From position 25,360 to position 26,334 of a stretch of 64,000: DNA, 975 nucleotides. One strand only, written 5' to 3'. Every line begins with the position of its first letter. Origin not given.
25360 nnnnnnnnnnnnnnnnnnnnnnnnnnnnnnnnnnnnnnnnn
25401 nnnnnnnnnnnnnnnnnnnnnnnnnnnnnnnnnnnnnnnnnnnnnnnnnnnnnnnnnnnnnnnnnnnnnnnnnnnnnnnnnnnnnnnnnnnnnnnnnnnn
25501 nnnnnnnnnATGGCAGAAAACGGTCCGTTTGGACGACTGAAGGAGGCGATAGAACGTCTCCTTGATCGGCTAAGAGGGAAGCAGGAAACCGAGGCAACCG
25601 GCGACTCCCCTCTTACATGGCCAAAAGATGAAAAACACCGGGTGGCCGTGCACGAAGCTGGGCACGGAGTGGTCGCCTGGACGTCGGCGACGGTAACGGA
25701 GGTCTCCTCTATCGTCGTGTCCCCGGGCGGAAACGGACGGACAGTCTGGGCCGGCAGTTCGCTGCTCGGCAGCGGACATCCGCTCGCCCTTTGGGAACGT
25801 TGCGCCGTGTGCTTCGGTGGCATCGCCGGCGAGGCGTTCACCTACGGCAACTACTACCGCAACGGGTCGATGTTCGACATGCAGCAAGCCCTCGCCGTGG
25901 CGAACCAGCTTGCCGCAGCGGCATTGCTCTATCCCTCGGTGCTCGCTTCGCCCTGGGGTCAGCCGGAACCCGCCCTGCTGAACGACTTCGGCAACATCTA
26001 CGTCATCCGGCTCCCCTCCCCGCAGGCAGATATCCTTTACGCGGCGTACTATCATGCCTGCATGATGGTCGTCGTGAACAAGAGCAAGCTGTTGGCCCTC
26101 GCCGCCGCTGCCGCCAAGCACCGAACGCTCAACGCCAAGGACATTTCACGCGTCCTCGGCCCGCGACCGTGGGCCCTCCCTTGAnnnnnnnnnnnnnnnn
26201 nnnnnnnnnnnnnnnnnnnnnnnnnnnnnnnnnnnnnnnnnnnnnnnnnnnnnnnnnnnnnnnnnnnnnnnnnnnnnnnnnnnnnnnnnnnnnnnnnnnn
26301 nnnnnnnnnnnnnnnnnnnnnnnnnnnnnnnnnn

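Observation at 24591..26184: FtsH peptidase-domain-only paralog downstream of ftsH, separated by a ~900-bp low-coding spacer with repeated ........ motifs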

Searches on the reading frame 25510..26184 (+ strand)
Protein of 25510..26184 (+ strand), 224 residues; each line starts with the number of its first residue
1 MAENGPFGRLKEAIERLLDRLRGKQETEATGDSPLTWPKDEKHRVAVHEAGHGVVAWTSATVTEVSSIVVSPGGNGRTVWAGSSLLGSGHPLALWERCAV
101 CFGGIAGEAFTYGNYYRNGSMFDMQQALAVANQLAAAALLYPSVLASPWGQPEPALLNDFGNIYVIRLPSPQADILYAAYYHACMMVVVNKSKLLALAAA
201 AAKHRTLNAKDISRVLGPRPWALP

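Call 4: search_protein_families(library=pfam, proteins=[window:25510-26184:+], max_evalue=1)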
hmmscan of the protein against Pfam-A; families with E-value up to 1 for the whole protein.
window:25510-26184:+ (224 aa): 2 families
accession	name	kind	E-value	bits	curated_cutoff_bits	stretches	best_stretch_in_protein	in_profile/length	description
PF01434.24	Peptidase_M41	-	3.2e-10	40.6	29.9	1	39-134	5-101/191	Peptidase family M41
PF13398.12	Peptidase_M50B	-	0.0029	17.8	26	1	45-83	25-62/201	Peptidase M50B-like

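Call 5: search_protein_families(library=ncbifam, proteins=[window:25510-26184:+], max_evalue=1)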
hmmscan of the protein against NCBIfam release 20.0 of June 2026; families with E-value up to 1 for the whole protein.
window:25510-26184:+ (224 aa): 1 family
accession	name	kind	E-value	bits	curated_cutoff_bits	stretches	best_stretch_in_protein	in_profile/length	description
TIGR01241.2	FtsH_fam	equivalog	5.2e-08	32.1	600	1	39-135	415-512/598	ATP-dependent zinc metalloprotease FtsH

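Call 8: find_homologous_proteins(query=window:25510-26184:+, max_evalue=0.001)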
Query window:25510-26184:+ (224 aa): 3 proteins with E <= 0.001 among 8000 candidates.
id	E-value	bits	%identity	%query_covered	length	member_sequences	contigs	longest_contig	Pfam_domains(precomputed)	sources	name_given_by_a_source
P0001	2.3e-147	507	100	100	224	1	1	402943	PF01434.25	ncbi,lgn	-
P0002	4.4e-75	271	55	100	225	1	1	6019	PF01434.25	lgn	-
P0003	9.7e-69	250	53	98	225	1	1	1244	PF01434.25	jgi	jgi:cell division protease FtsH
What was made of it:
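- On Peptidase_M41 domain (PF01434 / MEROPS M41): The precomputed annotation of P0001-P0003 is also PF01434 (call 8).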

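Call 11: find_encoding_contigs(protein=P0002, flank=6000)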
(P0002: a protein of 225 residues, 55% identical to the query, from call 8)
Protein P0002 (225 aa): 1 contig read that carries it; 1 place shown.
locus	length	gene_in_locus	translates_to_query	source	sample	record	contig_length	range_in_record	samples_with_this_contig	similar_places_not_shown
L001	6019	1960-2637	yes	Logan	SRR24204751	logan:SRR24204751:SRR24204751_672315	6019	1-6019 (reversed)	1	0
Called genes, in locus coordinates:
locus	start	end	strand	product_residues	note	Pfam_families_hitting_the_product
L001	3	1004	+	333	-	?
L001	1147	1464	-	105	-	-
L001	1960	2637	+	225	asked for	PF01434:Peptidase_M41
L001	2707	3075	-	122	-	-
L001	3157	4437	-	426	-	PF01551:Peptidase_M23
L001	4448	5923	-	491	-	PF00749:tRNA-synt_1c, PF19269:Anticodon_2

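Call 12: find_encoding_contigs(protein=P0001, flank=3000, max_places=3)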
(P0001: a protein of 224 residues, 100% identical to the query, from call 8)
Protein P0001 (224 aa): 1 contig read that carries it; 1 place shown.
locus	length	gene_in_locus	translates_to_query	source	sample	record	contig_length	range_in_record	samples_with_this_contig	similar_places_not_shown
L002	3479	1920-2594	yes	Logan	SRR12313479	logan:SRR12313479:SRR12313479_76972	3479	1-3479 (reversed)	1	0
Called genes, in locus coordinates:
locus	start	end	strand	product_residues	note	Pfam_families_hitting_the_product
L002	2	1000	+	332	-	?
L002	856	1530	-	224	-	-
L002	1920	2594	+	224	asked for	PF01434:Peptidase_M41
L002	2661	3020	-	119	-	-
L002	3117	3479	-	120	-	?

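Call 23: search_protein_families(library=padloc, proteins=[window:25510-26184:+], max_evalue=1)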
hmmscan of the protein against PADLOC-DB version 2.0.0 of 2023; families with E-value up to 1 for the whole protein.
window:25510-26184:+ (224 aa): 0 families

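Call 24: search_protein_families(library=phrogs, proteins=[window:25510-26184:+], max_evalue=1)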
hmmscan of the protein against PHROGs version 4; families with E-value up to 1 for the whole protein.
window:25510-26184:+ (224 aa): 1 family
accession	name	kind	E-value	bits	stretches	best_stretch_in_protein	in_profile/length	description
phrog_30773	-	unknown function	0.011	15.1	1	39-134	417-516/666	-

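Call 26: find_related_loci(query=A1, collection=genome_contigs, flank=5000)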
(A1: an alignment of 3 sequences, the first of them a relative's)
Query A1 (224 aa) in genome_contigs; peptide patterns used: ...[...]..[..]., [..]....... (x = any residue, [..] = any of these).
91 stretches matched a pattern, but none encodes a relative of the query by tblastn (E <= 1e-3).
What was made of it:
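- Tried and rejected: The family patterns found no relative (call 26).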

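Call 27: search_protein_representatives(alignment_id=A1)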
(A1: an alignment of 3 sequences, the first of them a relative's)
Query: 3 sequences, 224 profile positions. Proteins with E-value up to 0.001 (for the whole library): 1018; up to 1e-10: 158; up to 1e-30: 1. The best 150 are listed.
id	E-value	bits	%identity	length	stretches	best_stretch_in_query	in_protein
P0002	8.2e-128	441.1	-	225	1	1-224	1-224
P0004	4.5e-28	115.0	-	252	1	12-222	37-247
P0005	3.4e-23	99.0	-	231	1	37-223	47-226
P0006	8.9e-23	97.6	-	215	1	15-219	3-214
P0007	1.1e-22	97.3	-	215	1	37-220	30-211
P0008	2.2e-22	96.4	-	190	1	43-222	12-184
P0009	2.9e-22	95.9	-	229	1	33-220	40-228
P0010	2.8e-21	92.7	-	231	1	41-223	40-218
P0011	7.0e-21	91.4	-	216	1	38-221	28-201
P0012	1.4e-20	90.5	-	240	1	33-219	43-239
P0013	1.7e-20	90.1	-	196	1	42-223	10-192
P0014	1.9e-20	90.0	-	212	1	10-222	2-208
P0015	2.1e-19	86.6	-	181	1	38-221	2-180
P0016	3.3e-19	86.0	-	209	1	38-222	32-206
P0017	4.9e-19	85.4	-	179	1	40-224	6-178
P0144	2.4e-11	60.3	-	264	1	42-220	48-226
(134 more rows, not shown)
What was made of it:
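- The exhaustive search gave 1018 hits at E<=1e-3 and 158 at E<=1e-10 (call 27).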

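Call 30: find_homologous_proteins(query=A4, max_evalue=0.00001)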
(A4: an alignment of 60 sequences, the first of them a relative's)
Query A4 (60 sequences) (224 aa, profile of the alignment): 85 proteins with E <= 0.00001 among 8000 candidates.
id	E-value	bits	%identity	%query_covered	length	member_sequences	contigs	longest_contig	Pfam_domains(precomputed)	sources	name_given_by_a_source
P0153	5.8e-56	207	26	79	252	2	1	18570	PF01434.25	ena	-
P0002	6.6e-56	207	55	100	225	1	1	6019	PF01434.25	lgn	-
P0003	3.4e-54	201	53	98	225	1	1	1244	PF01434.25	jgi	jgi:cell division protease FtsH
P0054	6.6e-54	200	28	79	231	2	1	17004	PF01434.25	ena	-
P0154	1.7e-53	199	28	79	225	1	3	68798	PF01434.25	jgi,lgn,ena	-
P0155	8.1e-53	197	29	79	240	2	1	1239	PF01434.25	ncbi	-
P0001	2.1e-52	195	100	100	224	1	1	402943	PF01434.25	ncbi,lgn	-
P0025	5.5e-51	191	30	79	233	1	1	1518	PF01434.25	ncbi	-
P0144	7.7e-49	184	26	79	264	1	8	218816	PF01434.25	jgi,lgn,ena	jgi:ATP-dependent Zn protease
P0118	2.4e-48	182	32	79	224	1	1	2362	PF01434.25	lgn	-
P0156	1.4e-47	180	33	79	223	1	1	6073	PF01434.25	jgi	jgi:hypothetical protein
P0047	2.6e-42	162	26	82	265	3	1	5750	-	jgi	jgi:hypothetical protein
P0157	4.2e-26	110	28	60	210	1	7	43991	PF01434.25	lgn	-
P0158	2.8e-24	104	22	84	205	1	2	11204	PF01434.25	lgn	-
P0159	9.2e-23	99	29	83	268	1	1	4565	PF17862.8,PF01434.25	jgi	jgi:cell division protease FtsH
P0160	1.4e-19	88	23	83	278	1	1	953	PF17862.8,PF01434.25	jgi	jgi:cell division protease FtsH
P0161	1.1e-18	85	27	84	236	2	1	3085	PF17862.8,PF01434.25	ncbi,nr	ncbi:MAG: cell division protein FtsH, partial [Actinobacteria bacterium]|nr:cell division protein Ft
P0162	2.4e-17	81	27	42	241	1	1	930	PF17862.8,PF01434.25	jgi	jgi:cell division protease FtsH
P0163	2.9e-17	81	25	45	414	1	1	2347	PF00004.36,PF17862.8,PF01434.25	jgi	jgi:cell division protease FtsH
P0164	3.0e-17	81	25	45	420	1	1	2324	PF00004.36,PF17862.8,PF01434.25,PF07728.21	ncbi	ncbi:MAG TPA: ATP-dependent zinc metalloprotease FtsH, partial [Candidatus Methylomirabilis sp.]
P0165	4.7e-17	80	42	14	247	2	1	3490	PF01434.25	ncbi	ncbi:hypothetical protein ACX3P0_25030 [Mesorhizobium sp. A556]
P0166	7.8e-17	79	22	82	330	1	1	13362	PF00004.36,PF17862.8,PF01434.25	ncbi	ncbi:MAG: AAA family ATPase, partial [Nitrospirales bacterium]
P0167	9.9e-17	79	28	40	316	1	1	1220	PF17862.8,PF01434.25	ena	-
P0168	1.9e-16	78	29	43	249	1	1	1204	PF01434.25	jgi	jgi:cell division protease FtsH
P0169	2.0e-16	78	26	94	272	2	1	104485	PF17862.8,PF01434.25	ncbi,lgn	-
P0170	4.1e-16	77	32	32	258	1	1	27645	PF01434.25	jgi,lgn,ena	-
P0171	4.7e-16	77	26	84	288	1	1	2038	PF01434.25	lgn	-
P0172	8.2e-16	76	27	55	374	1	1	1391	PF00004.36,PF17862.8,PF01434.25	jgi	jgi:cell division protease FtsH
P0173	1.1e-15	76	26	93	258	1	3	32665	PF01434.25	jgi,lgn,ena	-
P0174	3.2e-15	74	25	79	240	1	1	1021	PF17862.8,PF01434.25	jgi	jgi:cell division protease FtsH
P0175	3.3e-15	74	82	5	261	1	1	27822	PF17862.8,PF01434.25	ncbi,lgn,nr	ncbi:MAG: ATP-dependent Zn protease [Hyphomicrobiales bacterium]|nr:ATP-dependent Zn protease [Hypho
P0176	5.6e-15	73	83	5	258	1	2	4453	PF01434.25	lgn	-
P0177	7.0e-15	73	26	40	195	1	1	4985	PF01434.25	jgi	jgi:cell division protease FtsH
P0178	7.3e-15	73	29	77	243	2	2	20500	PF01434.25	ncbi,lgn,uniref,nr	ncbi:hypothetical protein [Pseudorhizobium flavum]|uniref:Cell division protease FtsH n=2 Tax=Pseudo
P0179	8.5e-15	73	32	46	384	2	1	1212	PF00004.36,PF17862.8,PF01434.25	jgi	jgi:cell division protease FtsH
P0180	1.4e-14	72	35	22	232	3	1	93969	PF01434.25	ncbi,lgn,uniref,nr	ncbi:ATP-dependent Zn protease [Mesorhizobium sp.]|uniref:ATP-dependent Zn protease n=1 Tax=Mesorhiz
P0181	1.5e-14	72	23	91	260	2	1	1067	PF01434.25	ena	-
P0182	1.5e-14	72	26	96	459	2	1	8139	PF00004.36,PF17862.8,PF01434.25,PF07728.21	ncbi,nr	ncbi:MAG: AAA family ATPase [Chloroflexota bacterium]|nr:AAA family ATPase [Chloroflexota bacterium]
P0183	2.3e-14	71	24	79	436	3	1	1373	PF00004.36,PF01434.25,PF13191.13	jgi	jgi:ATP-dependent Zn protease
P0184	3.9e-14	70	27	79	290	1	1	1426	PF01434.25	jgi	-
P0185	1.0e-13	69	24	83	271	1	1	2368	PF01434.25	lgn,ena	-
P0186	2.1e-13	68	29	33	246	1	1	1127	PF17862.8,PF01434.25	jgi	jgi:cell division protease FtsH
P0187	7.2e-13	66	29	45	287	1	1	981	PF17862.8,PF01434.25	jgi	jgi:cell division protease FtsH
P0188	2.2e-12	65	31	42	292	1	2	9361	PF17862.8,PF01434.25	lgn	-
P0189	3.5e-12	64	25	76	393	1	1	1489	PF00004.36,PF17862.8,PF01434.25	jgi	-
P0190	4.5e-12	64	82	5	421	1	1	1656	PF00004.36,PF01434.25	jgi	jgi:ATP-dependent Zn protease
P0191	9.5e-12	63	27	79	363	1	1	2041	PF00004.36,PF17862.8,PF01434.25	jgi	-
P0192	1.0e-11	62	44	11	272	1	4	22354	PF17862.8,PF01434.25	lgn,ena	-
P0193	1.2e-11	62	36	19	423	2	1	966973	PF00004.36,PF01434.25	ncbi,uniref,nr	ncbi:AAA family ATPase [Belnapia rosea]|uniref:AAA family ATPase n=1 Tax=Belnapia rosea TaxID=938405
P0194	1.2e-11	62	27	44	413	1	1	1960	PF00004.36,PF17862.8,PF01434.25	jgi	-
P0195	1.7e-11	62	37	21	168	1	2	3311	PF01434.25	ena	-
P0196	1.9e-11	62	56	7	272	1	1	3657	PF17862.8,PF01434.25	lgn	-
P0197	2.2e-11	61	27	79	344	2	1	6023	PF00004.36,PF17862.8,PF01434.25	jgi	-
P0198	3.2e-11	61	56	7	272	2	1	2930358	PF17862.8,PF01434.25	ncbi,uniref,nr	ncbi:ATP-dependent Zn protease [Brucella tritici]|uniref:ATP-dependent Zn protease n=1 Tax=Brucella 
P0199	4.2e-11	61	32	21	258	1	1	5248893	PF17862.8,PF01434.25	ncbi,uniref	ncbi:hypothetical protein ACE7GA_22140 [Roseomonas sp. CCTCC AB2023176]|uniref:hypothetical protein 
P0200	8.6e-11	60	83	5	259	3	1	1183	PF01434.25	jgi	-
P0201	9.1e-11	59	24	81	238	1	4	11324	PF01434.25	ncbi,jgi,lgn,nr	ncbi:MAG TPA: hypothetical protein VGN43_14980 [Steroidobacteraceae bacterium]|jgi:cell division pro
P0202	1.0e-10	59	29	39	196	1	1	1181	PF01434.25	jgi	-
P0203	1.7e-10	59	27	40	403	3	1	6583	PF00004.36,PF13401.13,PF05496.19,PF17862.8,PF01434.25,PF07728.21,PF13191.13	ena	-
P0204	2.2e-10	58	63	7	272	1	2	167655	PF17862.8,PF01434.25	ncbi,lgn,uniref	ncbi:ATP-dependent Zn protease [Brucella pituitosa]|uniref:ATP-dependent Zn protease n=1 Tax=Brucell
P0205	2.4e-10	58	-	-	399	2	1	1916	PF00004.36,PF17862.8,PF01434.25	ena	-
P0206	3.9e-10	57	32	38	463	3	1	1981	PF00004.36,PF17862.8,PF01434.25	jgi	jgi:cell division protease FtsH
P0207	4.4e-10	57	32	14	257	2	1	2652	PF17862.8,PF01434.25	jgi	jgi:ATP-dependent Zn protease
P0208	6.0e-10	57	82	5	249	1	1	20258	PF01434.25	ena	-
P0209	1.2e-9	56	24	77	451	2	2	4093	PF00004.36,PF01434.25,PF13191.13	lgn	-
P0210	3.3e-9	54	25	47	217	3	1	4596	PF01434.25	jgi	jgi:ATP-dependent Zn protease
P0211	5.4e-9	54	24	58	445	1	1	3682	PF06068.20,PF00004.36,PF13401.13,PF05496.19,PF17862.8,PF01434.25,PF07728.21,PF13191.13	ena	-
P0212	6.8e-9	53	30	26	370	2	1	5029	PF00004.36,PF01434.25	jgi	-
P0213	7.1e-9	53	29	71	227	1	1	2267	PF13398.13,PF01434.25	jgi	jgi:cell division protease FtsH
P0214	7.7e-9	53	29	43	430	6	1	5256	PF00004.36,PF01434.25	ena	-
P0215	8.2e-9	53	33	34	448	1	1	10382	PF01434.25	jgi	jgi:hypothetical protein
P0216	8.6e-9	53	27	43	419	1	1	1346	PF00004.36,PF17862.8,PF01434.25,PF07728.21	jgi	jgi:cell division protease FtsH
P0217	8.7e-9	53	25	77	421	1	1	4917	PF00004.36,PF17862.8,PF01434.25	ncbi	-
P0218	9.9e-9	53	34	26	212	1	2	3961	PF01434.25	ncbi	-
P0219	1.1e-8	53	26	82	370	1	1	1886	PF00004.36,PF01434.25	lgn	-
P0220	1.3e-8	52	35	22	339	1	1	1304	PF17862.8,PF01434.25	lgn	-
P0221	2.6e-8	51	23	79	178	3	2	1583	PF01434.25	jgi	jgi:ATP-dependent Zn protease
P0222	1.2e-7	49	29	43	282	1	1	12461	PF01434.25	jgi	jgi:peptidase M41-like protein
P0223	1.4e-7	49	71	6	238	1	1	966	PF01434.25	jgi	jgi:ATP-dependent Zn protease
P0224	2.4e-7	48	35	31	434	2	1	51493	PF01434.25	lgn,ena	-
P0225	3.9e-7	48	44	19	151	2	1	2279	PF01434.25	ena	-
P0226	2.7e-6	45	30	36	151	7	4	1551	PF01434.25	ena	-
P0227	5.7e-6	44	28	40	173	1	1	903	PF01434.25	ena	-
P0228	7.9e-6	43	31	23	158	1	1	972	PF01434.25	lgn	-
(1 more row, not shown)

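Call 31: find_encoding_contigs(protein=P0144, flank=5000, max_places=3)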
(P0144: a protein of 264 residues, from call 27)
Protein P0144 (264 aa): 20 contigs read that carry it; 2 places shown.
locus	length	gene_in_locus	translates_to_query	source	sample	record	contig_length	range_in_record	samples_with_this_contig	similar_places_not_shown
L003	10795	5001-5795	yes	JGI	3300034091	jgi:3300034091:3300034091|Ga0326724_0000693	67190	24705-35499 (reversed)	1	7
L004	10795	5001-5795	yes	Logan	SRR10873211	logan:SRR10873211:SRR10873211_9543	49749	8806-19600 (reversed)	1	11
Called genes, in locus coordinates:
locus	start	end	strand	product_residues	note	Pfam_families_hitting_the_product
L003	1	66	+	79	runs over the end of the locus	-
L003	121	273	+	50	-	-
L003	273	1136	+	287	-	-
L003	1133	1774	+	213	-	PF08924:Rv2525c_GlyHyd-like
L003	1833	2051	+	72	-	-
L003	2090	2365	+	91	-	-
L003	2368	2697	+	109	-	-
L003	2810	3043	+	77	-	-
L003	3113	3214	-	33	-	-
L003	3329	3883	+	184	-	-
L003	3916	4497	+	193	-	-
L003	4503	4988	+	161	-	-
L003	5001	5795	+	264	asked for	PF01434:Peptidase_M41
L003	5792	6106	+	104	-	-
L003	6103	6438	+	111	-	-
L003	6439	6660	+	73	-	-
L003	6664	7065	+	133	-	-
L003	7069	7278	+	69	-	-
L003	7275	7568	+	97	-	-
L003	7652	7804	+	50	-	-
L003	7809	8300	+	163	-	-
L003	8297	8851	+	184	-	PF10387:DUF2442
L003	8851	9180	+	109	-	-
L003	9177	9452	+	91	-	-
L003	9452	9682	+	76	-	-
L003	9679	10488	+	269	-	PF06941:NT5C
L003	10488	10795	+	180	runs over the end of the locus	-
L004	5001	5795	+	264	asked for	PF01434:Peptidase_M41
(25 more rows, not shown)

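Call 32: find_encoding_contigs(protein=P0154, flank=5000, max_places=2)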
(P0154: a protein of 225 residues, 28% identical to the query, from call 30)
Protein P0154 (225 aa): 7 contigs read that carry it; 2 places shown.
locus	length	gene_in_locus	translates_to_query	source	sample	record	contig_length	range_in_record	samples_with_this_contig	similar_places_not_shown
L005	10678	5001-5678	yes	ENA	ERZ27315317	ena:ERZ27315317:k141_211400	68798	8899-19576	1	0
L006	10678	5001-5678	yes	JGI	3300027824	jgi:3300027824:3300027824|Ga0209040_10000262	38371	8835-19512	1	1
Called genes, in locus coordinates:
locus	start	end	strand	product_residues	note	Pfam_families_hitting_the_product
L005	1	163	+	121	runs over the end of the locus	-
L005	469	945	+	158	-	-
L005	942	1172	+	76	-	-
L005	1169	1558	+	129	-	-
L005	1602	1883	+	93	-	-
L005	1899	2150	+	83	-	-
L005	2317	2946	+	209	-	-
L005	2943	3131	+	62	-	-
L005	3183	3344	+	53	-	PF13451:zf_Tbcl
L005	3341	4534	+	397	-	-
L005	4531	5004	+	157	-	-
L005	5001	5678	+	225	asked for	PF01434:Peptidase_M41 (faint)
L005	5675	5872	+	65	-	-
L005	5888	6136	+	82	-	-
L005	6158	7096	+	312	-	-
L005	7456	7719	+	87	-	-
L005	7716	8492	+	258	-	PF06941:NT5C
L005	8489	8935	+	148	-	PF03692:CxxCxxCC (faint)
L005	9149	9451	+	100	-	-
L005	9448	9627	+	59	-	-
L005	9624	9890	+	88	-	PF13560:HTH_31 (weak), PF01381:HTH_3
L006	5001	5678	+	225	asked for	PF01434:Peptidase_M41 (faint)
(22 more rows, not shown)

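Call 33: find_encoding_contigs(protein=P0153, flank=5000, max_places=2)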
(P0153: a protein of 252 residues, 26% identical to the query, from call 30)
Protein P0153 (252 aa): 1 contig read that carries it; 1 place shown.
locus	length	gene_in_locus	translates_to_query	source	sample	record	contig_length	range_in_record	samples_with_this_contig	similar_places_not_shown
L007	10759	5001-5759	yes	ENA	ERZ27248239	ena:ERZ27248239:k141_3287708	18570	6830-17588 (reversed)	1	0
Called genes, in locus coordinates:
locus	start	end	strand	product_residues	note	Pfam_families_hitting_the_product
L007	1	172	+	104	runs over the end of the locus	-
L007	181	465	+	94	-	-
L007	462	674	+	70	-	-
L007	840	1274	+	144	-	-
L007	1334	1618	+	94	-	-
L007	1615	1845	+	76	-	-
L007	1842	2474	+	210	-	-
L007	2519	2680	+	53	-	PF13451:zf_Tbcl, PF14522:Cytochrome_C7 (weak)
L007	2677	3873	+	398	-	-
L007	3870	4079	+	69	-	-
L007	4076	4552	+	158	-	-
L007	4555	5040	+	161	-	-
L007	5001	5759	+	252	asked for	PF01434:Peptidase_M41 (weak)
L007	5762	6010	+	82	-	-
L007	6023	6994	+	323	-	-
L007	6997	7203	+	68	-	-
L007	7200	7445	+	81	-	-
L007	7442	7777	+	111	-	-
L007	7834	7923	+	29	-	-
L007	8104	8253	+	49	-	-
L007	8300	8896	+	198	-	-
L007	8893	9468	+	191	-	PF06941:NT5C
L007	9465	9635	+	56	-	-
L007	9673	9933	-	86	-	-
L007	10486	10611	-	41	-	-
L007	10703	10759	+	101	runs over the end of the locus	-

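Call 35: find_related_loci(query=A4, collection=viral_contigs, flank=5000)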
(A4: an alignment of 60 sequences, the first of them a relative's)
Query A4 (224 aa) in viral_contigs; peptide patterns used: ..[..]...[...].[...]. (x = any residue, [..] = any of these).
46 stretches matched a pattern; 5 encode a relative of the query (tblastn E <= 1e-3); 5 distinct loci.
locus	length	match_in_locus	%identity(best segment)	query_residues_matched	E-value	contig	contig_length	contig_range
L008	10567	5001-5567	29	19-219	5e-16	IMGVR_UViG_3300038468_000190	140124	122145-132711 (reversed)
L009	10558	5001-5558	29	28-222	7e-15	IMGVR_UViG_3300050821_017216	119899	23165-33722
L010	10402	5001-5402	28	44-183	3e-8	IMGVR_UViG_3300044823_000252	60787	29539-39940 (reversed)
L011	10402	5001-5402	28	44-183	3e-8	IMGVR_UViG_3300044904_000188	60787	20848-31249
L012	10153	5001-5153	36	21-77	1e-4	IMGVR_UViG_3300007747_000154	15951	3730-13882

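Call 36: search_dna_similar(query=window:25510-26184:+, collection=phages, mode=protein, max_evalue=0.01)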
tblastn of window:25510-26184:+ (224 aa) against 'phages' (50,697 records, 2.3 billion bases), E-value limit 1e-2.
No match.
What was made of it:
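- Tried and rejected: No tblastn match (call 36).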

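Call 41: find_encoding_contigs(protein=P0003, flank=3000)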
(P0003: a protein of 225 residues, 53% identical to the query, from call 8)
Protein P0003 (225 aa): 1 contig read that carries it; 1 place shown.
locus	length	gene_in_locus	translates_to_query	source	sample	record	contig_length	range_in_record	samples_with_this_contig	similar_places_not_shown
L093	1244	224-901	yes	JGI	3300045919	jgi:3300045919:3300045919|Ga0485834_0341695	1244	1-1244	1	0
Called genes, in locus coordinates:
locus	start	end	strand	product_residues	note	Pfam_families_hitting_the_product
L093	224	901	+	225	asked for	PF01434:Peptidase_M41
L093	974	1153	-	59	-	-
